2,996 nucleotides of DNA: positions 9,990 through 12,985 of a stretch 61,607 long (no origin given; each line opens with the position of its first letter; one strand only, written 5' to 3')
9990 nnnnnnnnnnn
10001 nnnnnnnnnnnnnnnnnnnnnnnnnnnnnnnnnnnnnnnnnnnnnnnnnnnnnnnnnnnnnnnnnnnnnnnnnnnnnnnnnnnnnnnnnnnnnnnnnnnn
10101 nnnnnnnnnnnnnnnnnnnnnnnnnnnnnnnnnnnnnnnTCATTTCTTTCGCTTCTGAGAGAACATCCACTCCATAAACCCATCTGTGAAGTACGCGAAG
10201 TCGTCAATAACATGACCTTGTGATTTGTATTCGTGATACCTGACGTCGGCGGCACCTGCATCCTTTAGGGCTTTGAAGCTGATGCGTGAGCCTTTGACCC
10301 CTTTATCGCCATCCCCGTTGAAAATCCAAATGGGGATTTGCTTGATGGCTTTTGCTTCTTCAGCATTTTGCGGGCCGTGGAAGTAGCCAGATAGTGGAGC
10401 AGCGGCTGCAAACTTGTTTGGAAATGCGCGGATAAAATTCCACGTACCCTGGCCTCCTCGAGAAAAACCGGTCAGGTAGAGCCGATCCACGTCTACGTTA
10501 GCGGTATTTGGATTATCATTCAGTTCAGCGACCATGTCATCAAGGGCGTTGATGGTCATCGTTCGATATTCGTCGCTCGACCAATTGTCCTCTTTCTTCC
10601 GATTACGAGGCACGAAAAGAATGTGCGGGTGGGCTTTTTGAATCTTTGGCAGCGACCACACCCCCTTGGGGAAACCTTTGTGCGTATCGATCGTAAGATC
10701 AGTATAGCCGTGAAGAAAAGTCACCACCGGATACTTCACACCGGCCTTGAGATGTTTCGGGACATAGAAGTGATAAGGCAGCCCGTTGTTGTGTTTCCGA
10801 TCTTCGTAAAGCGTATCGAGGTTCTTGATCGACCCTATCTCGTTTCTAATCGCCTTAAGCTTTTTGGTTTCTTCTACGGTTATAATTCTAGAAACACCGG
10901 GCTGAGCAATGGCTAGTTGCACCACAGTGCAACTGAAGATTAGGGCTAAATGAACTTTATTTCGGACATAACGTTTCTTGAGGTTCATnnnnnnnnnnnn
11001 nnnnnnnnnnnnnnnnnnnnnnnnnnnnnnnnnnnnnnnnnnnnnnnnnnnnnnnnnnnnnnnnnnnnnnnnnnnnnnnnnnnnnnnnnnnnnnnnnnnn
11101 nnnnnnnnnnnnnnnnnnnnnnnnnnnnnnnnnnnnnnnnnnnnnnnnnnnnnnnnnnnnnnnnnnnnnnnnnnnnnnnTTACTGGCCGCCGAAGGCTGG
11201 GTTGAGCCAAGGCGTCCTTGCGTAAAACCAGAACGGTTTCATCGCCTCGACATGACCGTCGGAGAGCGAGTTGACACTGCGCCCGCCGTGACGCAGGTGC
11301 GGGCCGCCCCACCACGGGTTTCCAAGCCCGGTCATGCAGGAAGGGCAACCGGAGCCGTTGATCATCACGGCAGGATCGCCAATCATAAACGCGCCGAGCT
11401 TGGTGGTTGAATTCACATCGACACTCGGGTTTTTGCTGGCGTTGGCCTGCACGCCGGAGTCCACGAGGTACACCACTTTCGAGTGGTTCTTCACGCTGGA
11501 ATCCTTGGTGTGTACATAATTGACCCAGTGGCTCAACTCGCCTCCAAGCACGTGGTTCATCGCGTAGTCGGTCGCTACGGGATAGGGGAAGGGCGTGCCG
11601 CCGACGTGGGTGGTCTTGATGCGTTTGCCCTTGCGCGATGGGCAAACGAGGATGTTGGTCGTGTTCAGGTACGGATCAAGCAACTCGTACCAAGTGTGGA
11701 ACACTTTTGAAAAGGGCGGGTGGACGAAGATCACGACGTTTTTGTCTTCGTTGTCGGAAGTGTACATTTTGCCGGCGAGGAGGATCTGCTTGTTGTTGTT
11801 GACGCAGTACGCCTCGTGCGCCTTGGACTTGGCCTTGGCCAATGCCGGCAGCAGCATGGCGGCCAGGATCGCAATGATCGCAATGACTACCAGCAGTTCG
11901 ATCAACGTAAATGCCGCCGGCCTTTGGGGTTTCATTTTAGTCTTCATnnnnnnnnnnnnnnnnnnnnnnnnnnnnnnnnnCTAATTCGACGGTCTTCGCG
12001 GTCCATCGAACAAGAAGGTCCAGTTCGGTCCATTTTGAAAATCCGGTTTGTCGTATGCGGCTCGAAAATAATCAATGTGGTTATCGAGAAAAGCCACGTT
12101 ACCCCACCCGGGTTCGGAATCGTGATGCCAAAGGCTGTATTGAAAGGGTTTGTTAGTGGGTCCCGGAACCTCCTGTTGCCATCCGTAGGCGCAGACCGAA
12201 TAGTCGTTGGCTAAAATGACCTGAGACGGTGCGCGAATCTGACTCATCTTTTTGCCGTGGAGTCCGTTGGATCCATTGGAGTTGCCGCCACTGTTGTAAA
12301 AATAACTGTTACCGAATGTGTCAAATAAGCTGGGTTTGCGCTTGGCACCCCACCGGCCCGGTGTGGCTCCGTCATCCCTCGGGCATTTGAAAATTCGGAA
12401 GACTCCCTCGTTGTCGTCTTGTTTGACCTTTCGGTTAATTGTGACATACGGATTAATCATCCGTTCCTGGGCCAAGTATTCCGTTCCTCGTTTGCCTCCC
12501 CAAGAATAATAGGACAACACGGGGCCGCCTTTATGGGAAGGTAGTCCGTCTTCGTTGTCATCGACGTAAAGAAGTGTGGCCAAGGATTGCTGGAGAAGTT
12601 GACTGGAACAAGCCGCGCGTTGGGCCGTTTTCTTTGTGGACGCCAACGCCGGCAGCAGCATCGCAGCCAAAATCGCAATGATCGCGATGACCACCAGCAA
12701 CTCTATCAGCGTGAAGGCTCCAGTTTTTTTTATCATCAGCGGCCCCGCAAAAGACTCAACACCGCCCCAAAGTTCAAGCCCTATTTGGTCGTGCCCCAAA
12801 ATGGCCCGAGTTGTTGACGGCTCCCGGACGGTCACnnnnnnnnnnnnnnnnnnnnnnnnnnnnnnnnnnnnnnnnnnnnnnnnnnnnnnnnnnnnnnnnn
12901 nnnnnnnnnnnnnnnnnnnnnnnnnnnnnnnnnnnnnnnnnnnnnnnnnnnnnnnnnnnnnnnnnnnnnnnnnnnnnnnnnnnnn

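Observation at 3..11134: tRNA-Leu-bounded ~11-kb accessory block with direct repeat of the tRNA 3' end but no integrase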

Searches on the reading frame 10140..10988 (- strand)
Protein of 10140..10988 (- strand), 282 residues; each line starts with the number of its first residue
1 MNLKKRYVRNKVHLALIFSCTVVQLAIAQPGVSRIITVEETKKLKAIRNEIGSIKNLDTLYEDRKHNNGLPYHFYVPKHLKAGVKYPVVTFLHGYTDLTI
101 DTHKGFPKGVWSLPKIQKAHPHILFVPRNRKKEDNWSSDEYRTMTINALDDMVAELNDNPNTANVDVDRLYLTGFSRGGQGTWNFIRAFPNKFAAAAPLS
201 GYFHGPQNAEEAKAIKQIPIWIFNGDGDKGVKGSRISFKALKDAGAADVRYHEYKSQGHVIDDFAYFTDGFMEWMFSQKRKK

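Call 8: search_protein_families(library=pfam, proteins=[window:10140-10988:-], max_evalue=0.01)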
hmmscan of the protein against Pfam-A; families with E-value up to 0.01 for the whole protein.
window:10140-10988:- (282 aa): 4 families
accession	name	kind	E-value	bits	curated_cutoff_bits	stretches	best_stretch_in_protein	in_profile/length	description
PF01738.24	DLH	-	4.3e-06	26.9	21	1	145-259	74-186/217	Dienelactone hydrolase family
PF00756.26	Esterase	-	7.3e-06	26.4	22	1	72-228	10-194/251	Putative esterase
PF02230.22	Abhydrolase_2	-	7.1e-05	23.2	23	1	142-262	79-202/217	Phospholipase/Carboxylesterase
PF00326.27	Peptidase_S9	-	0.00025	21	22.6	0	133-201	29-97/213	Prolyl oligopeptidase family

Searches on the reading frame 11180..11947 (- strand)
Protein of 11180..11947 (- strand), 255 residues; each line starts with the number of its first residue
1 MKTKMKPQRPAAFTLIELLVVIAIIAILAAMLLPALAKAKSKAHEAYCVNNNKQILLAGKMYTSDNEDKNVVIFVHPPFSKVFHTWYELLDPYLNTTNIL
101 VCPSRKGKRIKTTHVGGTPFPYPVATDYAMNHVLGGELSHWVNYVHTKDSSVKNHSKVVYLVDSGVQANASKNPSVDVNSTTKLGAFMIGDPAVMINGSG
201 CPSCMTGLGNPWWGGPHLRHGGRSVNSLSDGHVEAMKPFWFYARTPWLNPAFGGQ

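Call 8: search_protein_families(library=pfam, proteins=[window:11180-11947:-], max_evalue=0.01)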
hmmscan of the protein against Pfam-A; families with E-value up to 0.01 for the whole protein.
window:11180-11947:- (255 aa): 1 family
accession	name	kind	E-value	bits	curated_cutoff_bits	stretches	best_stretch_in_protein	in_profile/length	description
PF07963.17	N_methyl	-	1e-07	31.7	21.2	1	11-33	5-27/27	Prokaryotic N-terminal methylation motif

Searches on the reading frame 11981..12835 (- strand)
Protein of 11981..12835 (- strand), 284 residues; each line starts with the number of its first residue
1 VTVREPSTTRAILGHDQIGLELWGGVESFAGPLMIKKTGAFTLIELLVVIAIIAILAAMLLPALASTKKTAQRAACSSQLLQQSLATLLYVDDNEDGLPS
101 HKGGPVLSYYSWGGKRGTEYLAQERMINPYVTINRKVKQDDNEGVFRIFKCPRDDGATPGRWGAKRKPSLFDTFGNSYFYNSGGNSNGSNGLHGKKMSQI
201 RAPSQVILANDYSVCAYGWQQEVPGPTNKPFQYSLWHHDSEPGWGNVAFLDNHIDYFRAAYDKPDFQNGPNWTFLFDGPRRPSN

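Call 8: search_protein_families(library=pfam, proteins=[window:11981-12835:-], max_evalue=0.01)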
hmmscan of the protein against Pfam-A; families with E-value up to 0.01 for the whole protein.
window:11981-12835:- (284 aa): 1 family
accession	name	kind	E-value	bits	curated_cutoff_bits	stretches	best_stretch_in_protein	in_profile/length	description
PF07963.17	N_methyl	-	6.3e-07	29.1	21.2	1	36-61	2-27/27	Prokaryotic N-terminal methylation motif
